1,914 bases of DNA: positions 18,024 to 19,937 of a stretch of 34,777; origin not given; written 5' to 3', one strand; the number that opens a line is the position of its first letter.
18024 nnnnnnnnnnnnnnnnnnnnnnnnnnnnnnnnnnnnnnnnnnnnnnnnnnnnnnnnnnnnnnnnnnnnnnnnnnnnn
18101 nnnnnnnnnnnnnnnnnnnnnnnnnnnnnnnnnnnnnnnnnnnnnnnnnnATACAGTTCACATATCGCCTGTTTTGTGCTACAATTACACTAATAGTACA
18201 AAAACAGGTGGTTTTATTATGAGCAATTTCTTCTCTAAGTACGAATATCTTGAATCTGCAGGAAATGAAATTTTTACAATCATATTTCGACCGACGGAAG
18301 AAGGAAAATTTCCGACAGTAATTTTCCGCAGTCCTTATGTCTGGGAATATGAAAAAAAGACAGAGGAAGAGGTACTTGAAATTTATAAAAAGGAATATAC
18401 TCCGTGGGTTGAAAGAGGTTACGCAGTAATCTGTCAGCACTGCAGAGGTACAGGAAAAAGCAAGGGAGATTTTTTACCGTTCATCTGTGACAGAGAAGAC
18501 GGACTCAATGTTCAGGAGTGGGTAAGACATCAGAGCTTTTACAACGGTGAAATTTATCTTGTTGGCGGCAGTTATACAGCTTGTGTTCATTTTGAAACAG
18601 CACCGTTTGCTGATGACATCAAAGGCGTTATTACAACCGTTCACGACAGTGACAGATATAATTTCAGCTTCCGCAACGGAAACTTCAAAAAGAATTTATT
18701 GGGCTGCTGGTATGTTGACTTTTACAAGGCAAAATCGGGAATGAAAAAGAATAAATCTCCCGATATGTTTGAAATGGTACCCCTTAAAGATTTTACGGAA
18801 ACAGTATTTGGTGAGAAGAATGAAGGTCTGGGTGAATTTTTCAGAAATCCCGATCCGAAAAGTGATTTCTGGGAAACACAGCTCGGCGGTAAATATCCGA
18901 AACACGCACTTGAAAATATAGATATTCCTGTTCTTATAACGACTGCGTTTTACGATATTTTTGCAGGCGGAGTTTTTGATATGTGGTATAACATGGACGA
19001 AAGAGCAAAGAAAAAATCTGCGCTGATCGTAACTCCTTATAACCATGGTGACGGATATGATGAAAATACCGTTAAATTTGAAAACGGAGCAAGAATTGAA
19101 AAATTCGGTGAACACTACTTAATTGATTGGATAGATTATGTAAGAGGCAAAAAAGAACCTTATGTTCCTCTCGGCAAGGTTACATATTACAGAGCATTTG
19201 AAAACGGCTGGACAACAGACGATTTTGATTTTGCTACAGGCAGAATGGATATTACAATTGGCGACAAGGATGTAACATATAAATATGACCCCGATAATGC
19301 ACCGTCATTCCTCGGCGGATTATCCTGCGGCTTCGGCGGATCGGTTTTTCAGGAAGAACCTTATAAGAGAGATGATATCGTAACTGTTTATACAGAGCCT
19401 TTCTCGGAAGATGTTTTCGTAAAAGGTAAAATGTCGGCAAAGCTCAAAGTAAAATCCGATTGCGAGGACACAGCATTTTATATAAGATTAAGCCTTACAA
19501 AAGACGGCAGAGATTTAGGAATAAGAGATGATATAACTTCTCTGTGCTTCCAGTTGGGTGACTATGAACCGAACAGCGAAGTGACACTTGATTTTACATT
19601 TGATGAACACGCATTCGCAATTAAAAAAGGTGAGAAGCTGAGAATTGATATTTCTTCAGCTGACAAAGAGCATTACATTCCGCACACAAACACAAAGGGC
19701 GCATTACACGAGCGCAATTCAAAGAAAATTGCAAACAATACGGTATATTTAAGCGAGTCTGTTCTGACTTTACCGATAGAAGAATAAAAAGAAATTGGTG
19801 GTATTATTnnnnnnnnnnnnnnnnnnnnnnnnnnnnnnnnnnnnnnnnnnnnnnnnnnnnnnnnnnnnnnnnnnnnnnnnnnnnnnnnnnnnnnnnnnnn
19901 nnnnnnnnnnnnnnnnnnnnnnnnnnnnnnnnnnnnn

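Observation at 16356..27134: Candidate undescribed catabolic system: MFS permease divergent from an orphan helical protein, three CocE/NonD hydrolases, a GHL6 orphan glycosidase and a GH3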

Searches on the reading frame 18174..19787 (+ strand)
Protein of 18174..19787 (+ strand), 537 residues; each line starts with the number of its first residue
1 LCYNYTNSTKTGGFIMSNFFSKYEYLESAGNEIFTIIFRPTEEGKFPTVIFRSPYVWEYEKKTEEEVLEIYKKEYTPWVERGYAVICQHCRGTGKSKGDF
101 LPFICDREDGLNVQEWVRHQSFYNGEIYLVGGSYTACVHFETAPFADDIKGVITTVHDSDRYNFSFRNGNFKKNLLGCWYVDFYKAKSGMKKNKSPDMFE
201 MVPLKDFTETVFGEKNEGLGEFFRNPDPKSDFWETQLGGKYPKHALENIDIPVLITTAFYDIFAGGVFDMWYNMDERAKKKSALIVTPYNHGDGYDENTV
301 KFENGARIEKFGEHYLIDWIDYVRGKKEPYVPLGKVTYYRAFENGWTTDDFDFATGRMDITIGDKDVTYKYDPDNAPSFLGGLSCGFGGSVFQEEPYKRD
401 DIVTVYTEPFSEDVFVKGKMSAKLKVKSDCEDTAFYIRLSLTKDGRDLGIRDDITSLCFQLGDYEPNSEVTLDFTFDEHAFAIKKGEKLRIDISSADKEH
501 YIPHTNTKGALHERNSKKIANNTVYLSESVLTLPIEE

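Call 3: search_protein_families(library=pfam, proteins=[window:18174-19787:+])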
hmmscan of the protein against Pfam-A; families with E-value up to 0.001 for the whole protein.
window:18174-19787:+ (537 aa): 2 families
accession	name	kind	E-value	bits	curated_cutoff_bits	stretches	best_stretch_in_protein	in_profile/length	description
PF02129.25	Peptidase_S15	-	6.6e-31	108.4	23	1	33-292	5-261/262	X-Pro dipeptidyl-peptidase (S15 family)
PF08530.16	PepX_C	-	8.5e-12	45.9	22.5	1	395-526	72-208/217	X-Pro dipeptidyl-peptidase C-terminal non-catalytic domain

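Call 4: search_protein_families(library=ncbifam, proteins=[window:18174-19787:+])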
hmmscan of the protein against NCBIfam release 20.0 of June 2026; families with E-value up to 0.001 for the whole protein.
window:18174-19787:+ (537 aa): 3 families
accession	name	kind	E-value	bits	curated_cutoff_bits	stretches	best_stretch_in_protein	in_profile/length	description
TIGR00976.1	CocE_NonD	subfamily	5.3e-46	157.8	66.3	2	37-348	13-328/550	CocE/NonD family hydrolase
NF047920.1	lactonase_UilS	equivalog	3.8e-05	23.5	400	1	78-157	48-130/285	UilS family quorum-quenching N-acyl-homoserine lactonase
NF003780.0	PRK05371.1-1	subfamily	0.00034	19.2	642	0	62-98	118-154/594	Xaa-Pro dipeptidyl-peptidase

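Call 9: search_solved_structures(query=window:18219-19787:+, max_evalue=0.001)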
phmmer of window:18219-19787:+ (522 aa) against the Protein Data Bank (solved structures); distinct sequences matched with E-value up to 0.001: 14.
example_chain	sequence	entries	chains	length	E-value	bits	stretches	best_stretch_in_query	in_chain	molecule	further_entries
4p08_A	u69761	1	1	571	5.8e-22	81.2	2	19-148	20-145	Cocaine esterase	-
3i2h_A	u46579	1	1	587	6.4e-22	81.1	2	19-149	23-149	Cocaine esterase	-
3ida_A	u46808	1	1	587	6.6e-22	81.1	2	19-148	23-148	Cocaine esterase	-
3i2i_A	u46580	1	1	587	6.8e-22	81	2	19-148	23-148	Cocaine esterase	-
3i2f_A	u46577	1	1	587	6.8e-22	81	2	19-148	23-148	Cocaine esterase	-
1ju3_A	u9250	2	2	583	6.8e-22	81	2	19-148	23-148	cocaine esterase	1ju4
3i2g_A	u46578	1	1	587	6.9e-22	81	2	19-148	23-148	Cocaine esterase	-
3i2j_A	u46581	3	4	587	7.1e-22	81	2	19-148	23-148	Cocaine esterase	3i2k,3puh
3pui_A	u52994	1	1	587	7.5e-22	80.9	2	20-148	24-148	Cocaine esterase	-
7f65_A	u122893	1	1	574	8.2e-22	80.8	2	19-148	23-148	Cocaine esterase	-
9k48_A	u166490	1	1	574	1.1e-21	80.4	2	19-148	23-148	Cocaine esterase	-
1l7q_A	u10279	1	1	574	1.6e-21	79.8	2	19-148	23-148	cocaine esterase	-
1l7r_A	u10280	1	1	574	2.1e-21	79.4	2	19-148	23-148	cocaine esterase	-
3ib3_A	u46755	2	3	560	6e-07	31.7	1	15-139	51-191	CocE/NonD family hydrolase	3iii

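Call 11: find_homologous_proteins(query=window:18219-19787:+, max_evalue=1e-10)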
Query window:18219-19787:+ (522 aa): 901 proteins with E <= 1e-10 among 6728 candidates; the best 120 are listed.
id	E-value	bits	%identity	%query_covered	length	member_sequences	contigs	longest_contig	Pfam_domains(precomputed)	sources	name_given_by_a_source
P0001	0.0e+0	1232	100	100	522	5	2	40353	PF02129.25,PF08530.17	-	-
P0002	0.0e+0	1052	84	100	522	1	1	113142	PF02129.25,PF08530.17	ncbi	-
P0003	5.4e-296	1001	80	100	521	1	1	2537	PF02129.25,PF08530.17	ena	-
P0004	5.5e-281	951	76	100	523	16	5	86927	PF02129.25,PF08530.17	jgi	-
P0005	2.3e-242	824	66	100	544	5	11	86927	PF02129.25,PF08530.17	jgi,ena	-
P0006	2.0e-240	817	66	99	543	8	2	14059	PF02129.25,PF08530.17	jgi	-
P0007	1.0e-214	732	61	100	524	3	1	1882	PF02129.25,PF08530.17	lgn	-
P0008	1.1e-214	732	60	100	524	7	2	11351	PF02129.25,PF08530.17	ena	-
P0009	3.5e-205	701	59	100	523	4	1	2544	PF02129.25,PF08530.17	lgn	-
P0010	4.1e-202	691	57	100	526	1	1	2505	PF02129.25,PF08530.17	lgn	-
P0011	1.7e-200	685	56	100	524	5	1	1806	PF02129.25,PF08530.17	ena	-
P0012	1.4e-199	682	56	100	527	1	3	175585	PF02129.25,PF08530.17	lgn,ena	-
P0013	1.2e-198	679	56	100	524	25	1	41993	PF02129.25,PF08530.17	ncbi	-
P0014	1.7e-198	679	57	99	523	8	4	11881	PF02129.25,PF08530.17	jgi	-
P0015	9.4e-198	676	55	100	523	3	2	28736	PF02129.25,PF08530.17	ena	-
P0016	1.8e-197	675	56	100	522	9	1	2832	PF02129.25,PF08530.17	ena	-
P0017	2.8e-197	675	56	100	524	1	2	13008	PF02129.25,PF08530.17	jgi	-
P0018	6.9e-197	674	56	100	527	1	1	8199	PF02129.25,PF08530.17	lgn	-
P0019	1.0e-196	673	56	100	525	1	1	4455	PF02129.25,PF08530.17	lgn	-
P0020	1.5e-196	672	55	100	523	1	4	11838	PF02129.25,PF08530.17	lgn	-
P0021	1.6e-196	672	55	100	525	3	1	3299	PF02129.25,PF08530.17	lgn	-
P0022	4.9e-196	671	54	100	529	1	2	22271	PF02129.25,PF08530.17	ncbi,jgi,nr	ncbi:MAG: CocE/NonD family hydrolase [Ruminococcaceae bacterium]|nr:CocE/NonD family hydrolase [Osci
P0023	7.6e-196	670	55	100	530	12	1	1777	PF02129.25,PF08530.17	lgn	-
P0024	2.6e-195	668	56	100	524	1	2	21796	PF02129.25,PF08530.17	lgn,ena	-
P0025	3.8e-195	668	56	98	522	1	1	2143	PF02129.25,PF08530.17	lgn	-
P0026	7.8e-195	667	56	100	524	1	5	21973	PF02129.25,PF08530.17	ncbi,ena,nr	ncbi:MAG: CocE/NonD family hydrolase [Clostridia bacterium]|nr:CocE/NonD family hydrolase [Clostridi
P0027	9.6e-195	666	54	100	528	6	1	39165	PF02129.25,PF08530.17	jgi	-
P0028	9.8e-195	666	55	100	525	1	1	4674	PF02129.25,PF08530.17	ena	-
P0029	1.0e-194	666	54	100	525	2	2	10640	PF02129.25,PF08530.17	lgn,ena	-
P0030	1.0e-194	666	56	100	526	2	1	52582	PF02129.25,PF08530.17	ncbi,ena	-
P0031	1.2e-194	666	56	99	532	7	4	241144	PF02129.25,PF08530.17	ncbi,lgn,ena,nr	ncbi:MAG: CocE/NonD family hydrolase [Clostridia bacterium]|nr:CocE/NonD family hydrolase [Clostridi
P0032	1.7e-194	666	56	99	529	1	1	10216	PF02129.25,PF08530.17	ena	-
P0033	4.4e-194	664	54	100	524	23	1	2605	PF02129.25,PF08530.17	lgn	-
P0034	2.8e-193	662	54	100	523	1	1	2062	PF02129.25,PF08530.17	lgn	-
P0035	3.9e-193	661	55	100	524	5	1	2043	PF02129.25,PF08530.17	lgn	-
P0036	4.7e-193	661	56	100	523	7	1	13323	PF02129.25,PF08530.17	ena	-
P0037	1.2e-192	660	55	100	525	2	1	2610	PF02129.25,PF08530.17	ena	-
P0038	1.7e-192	659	55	100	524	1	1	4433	PF02129.25,PF08530.17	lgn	-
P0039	5.3e-192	657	55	98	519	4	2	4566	PF02129.25,PF08530.17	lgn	-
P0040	6.5e-192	657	55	100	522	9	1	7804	PF02129.25,PF08530.17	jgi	-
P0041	7.2e-192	657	55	100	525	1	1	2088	PF02129.25,PF08530.17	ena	-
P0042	9.2e-192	657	54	100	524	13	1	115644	PF02129.25,PF08530.17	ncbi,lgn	-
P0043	1.4e-191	656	55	100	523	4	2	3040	PF02129.25,PF08530.17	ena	-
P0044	1.5e-191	656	56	100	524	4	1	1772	PF02129.25,PF08530.17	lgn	-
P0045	2.6e-191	655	55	100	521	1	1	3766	PF02129.25,PF08530.17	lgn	-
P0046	4.4e-191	654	54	98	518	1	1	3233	PF02129.25,PF08530.17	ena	-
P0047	7.9e-191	654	54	100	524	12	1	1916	PF02129.25,PF08530.17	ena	-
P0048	1.2e-190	653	54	100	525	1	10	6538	PF02129.25,PF08530.17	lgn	-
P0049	1.2e-190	653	54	100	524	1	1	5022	PF02129.25,PF08530.17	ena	-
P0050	4.1e-190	651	54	100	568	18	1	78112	PF02129.25,PF08530.17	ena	-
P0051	4.3e-190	651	54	100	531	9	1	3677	PF02129.25,PF08530.17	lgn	-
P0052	5.1e-190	651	55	99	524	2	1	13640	PF02129.25,PF08530.17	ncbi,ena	-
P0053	6.0e-190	651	54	100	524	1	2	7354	PF02129.25,PF08530.17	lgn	-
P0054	9.5e-190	650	54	100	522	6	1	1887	PF02129.25,PF08530.17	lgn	-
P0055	1.1e-189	650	54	100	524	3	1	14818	PF02129.25,PF08530.17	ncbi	-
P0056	1.2e-189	650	54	100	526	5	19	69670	PF02129.25,PF08530.17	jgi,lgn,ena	-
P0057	1.7e-189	649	55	100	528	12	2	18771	PF02129.25,PF08530.17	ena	-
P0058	2.5e-189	649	55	100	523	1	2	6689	PF02129.25,PF08530.17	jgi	-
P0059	2.6e-189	649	54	100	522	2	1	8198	PF02129.25,PF08530.17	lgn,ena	-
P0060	2.9e-189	648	53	99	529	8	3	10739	PF02129.25,PF08530.17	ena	-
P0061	3.0e-189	648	54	100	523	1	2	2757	PF02129.25,PF08530.17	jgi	-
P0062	3.5e-189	648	54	99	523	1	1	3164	PF02129.25,PF08530.17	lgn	-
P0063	9.0e-189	647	55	100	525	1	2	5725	PF02129.25,PF08530.17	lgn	-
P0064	9.2e-189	647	55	100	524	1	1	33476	PF02129.25,PF08530.17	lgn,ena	-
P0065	1.5e-188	646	53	100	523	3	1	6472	PF02129.25,PF08530.17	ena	-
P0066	1.8e-188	646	55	100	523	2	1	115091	PF02129.25,PF08530.17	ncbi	-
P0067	2.9e-188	645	54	100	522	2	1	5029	PF02129.25,PF08530.17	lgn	-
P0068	2.9e-188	645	53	100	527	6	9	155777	PF02129.25,PF08530.17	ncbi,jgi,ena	-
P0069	3.6e-188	645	54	100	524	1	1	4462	PF02129.25,PF08530.17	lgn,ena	-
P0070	6.7e-188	644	54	98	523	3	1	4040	PF02129.25,PF08530.17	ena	-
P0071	6.9e-188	644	53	100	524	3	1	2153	PF02129.25,PF08530.17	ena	-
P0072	1.3e-187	643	54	98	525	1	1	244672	PF02129.25,PF08530.17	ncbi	-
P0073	1.6e-187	643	53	100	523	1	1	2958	PF02129.25,PF08530.17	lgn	-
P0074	2.2e-187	642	54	98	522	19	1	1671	PF02129.25,PF08530.17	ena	-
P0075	5.2e-187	641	54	100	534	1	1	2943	PF02129.25,PF08530.17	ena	-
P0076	1.1e-186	640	53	100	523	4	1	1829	PF02129.25,PF08530.17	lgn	-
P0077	2.2e-186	639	53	98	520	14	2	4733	PF02129.25,PF08530.17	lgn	-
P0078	4.8e-186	638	53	100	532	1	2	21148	PF02129.25,PF08530.17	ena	-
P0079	6.0e-186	637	53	98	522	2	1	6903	PF02129.25,PF08530.17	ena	-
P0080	6.8e-186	637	53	99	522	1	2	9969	PF02129.25,PF08530.17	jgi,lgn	jgi:predicted acyl esterase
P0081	8.3e-186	637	52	100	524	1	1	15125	PF02129.25,PF08530.17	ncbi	-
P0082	1.3e-185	636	53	100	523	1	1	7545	PF02129.25,PF08530.17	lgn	-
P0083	2.0e-185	636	53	100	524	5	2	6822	PF02129.25,PF08530.17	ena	-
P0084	2.1e-185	636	53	100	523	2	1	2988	PF02129.25,PF08530.17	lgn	-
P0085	2.3e-185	635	53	100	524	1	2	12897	PF02129.25,PF08530.17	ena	-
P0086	2.7e-185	635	54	99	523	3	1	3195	PF02129.25,PF08530.17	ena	-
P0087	5.6e-185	634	54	100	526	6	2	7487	PF02129.25,PF08530.17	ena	-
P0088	8.7e-185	634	54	100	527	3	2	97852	PF02129.25,PF08530.17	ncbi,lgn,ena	-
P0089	1.9e-184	632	53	100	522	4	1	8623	PF02129.25,PF08530.17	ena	-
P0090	1.9e-184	632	54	100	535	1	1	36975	PF02129.25,PF08530.17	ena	-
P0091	2.5e-184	632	51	100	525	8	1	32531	PF02129.25,PF08530.17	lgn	-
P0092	4.0e-184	631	52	100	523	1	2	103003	PF02129.25,PF08530.17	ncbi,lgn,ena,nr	ncbi:MAG: CocE/NonD family hydrolase [Clostridia bacterium]|nr:CocE/NonD family hydrolase [Clostridi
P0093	7.1e-184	631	54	98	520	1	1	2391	PF02129.25,PF08530.17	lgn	-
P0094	1.7e-183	629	53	100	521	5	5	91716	PF02129.25,PF08530.17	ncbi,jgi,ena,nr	ncbi:MAG: CocE/NonD family hydrolase [Ruminococcaceae bacterium]|nr:CocE/NonD family hydrolase [Osci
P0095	2.6e-183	629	53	99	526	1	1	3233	PF02129.25,PF08530.17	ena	-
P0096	4.7e-183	628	54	100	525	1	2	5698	PF02129.25,PF08530.17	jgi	-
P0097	7.5e-183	627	53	100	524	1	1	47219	PF02129.25,PF08530.17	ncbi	-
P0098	2.7e-182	625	52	100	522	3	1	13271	PF02129.25,PF08530.17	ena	-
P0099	4.6e-182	625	52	100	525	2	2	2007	PF02129.25,PF08530.17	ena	-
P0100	5.3e-182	624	52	100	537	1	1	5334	PF02129.25,PF08530.17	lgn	-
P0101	6.2e-182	624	52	100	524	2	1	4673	PF02129.25,PF08530.17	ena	-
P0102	6.2e-182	624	52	100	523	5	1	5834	PF02129.25,PF08530.17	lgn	-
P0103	7.8e-182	624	52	98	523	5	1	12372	PF02129.25,PF08530.17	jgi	-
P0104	1.5e-181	623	53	99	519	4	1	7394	PF02129.25,PF08530.17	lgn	-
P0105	1.6e-181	623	52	99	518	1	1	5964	PF02129.25,PF08530.17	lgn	-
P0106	2.8e-181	622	53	100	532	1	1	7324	PF02129.25,PF08530.17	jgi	-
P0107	3.8e-181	622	53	100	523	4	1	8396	PF02129.25,PF08530.17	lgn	-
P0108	8.3e-181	620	53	98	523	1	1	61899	PF02129.25,PF08530.17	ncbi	-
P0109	1.0e-180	620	52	98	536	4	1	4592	PF02129.25,PF08530.17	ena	-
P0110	1.2e-180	620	51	100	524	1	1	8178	PF02129.25,PF08530.17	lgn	-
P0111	1.5e-180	620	52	100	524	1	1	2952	PF02129.25,PF08530.17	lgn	-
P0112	1.7e-180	619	52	99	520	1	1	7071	PF02129.25,PF08530.17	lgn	-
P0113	1.0e-179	617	51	100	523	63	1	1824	PF02129.25,PF08530.17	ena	-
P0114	1.1e-179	617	52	98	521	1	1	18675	PF02129.25,PF08530.17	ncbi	-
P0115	1.2e-179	617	52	100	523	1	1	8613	PF02129.25,PF08530.17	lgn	-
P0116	1.3e-179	617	52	100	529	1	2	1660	PF02129.25,PF08530.17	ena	-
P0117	1.4e-179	616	52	100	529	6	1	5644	PF02129.25,PF08530.17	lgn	-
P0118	1.4e-179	616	51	98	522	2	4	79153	PF02129.25,PF08530.17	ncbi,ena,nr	ncbi:MAG: CocE/NonD family hydrolase [Clostridia bacterium]|nr:CocE/NonD family hydrolase [Clostridi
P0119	2.8e-179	615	52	99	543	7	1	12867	PF02129.25,PF08530.17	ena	-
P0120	3.5e-179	615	50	100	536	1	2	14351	PF02129.25,PF08530.17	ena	-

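Call 13: find_encoding_contigs(protein=P0002, flank=10000, max_places=3)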
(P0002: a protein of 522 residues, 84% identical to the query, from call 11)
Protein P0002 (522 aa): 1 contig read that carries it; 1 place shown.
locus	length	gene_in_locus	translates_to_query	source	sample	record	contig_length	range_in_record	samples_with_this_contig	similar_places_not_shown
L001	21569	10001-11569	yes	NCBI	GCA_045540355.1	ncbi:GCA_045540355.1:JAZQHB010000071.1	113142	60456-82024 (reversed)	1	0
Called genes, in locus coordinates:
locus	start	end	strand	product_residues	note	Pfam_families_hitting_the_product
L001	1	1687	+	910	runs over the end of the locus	PF03629:SASA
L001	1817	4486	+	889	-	PF03629:SASA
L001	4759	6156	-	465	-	PF00209:SNF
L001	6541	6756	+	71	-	PF12844:HTH_19, PF13443:HTH_26 (weak), PF13560:HTH_31, PF01381:HTH_3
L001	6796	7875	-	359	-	PF18027:Pepdidase_M14_N (weak), PF00246:Peptidase_M14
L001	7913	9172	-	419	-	PF07690:MFS_1, PF13347:MFS_2 (weak)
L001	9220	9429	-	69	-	-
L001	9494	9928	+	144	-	-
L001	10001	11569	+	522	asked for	PF02129:Peptidase_S15, PF08530:PepX_C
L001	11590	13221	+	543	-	PF02129:Peptidase_S15, PF08530:PepX_C (weak)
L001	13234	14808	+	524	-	PF02129:Peptidase_S15, PF08530:PepX_C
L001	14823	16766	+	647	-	PF14871:GHL6, PF08532:Glyco_hydro_42M (weak)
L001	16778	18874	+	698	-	PF00933:Glyco_hydro_3, PF01915:Glyco_hydro_3_C, PF14310:Fn3-like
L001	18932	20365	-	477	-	PF17767:NAPRTase_N, PF04095:NAPRTase, PF17956:NAPRTase_C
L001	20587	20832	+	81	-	-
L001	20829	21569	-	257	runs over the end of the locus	PF00702:Hydrolase, PF13344:Hydrolase_6, PF13242:Hydrolase_like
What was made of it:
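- In L001 the MFS is 37 nt upstream of an M14-like gene on its own strand (call 13).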

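Call 14: find_encoding_contigs(protein=P0004, flank=10000, max_places=3)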
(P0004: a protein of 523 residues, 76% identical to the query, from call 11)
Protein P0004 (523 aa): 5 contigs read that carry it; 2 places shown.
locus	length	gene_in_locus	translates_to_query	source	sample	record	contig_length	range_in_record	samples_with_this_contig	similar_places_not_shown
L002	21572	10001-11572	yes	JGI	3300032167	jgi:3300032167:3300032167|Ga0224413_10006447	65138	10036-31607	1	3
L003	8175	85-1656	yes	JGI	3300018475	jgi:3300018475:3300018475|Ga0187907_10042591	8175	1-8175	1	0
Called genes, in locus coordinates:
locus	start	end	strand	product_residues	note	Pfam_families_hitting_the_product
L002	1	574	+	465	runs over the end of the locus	PF00209:SNF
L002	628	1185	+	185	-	-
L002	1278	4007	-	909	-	PF03629:SASA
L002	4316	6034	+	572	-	PF02837:Glyco_hydro_2_N, PF22666:Glyco_hydro_2_N2, PF00703:Glyco_hydro_2, PF02836:Glyco_hydro_2_C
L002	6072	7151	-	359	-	PF18027:Pepdidase_M14_N (weak), PF00246:Peptidase_M14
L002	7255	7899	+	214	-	PF13472:Lipase_GDSL_2 (weak)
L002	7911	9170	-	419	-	PF07690:MFS_1, PF13347:MFS_2 (weak)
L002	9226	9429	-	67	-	-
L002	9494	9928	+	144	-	-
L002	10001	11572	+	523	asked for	PF02129:Peptidase_S15, PF08530:PepX_C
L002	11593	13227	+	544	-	PF02129:Peptidase_S15, PF08530:PepX_C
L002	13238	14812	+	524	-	PF02129:Peptidase_S15, PF08530:PepX_C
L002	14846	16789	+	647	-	PF14871:GHL6, PF08532:Glyco_hydro_42M (weak)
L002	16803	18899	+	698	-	PF00933:Glyco_hydro_3, PF01915:Glyco_hydro_3_C, PF14310:Fn3-like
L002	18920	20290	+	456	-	-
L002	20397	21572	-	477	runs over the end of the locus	PF17767:NAPRTase_N, PF04095:NAPRTase, PF17956:NAPRTase_C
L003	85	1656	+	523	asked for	PF02129:Peptidase_S15, PF08530:PepX_C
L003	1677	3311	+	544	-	PF02129:Peptidase_S15, PF08530:PepX_C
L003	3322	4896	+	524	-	PF02129:Peptidase_S15, PF08530:PepX_C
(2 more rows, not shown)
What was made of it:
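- The operon's 3' end also varies between relatives: L002 has an additional 456-aa gene after GH3 (call 14).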
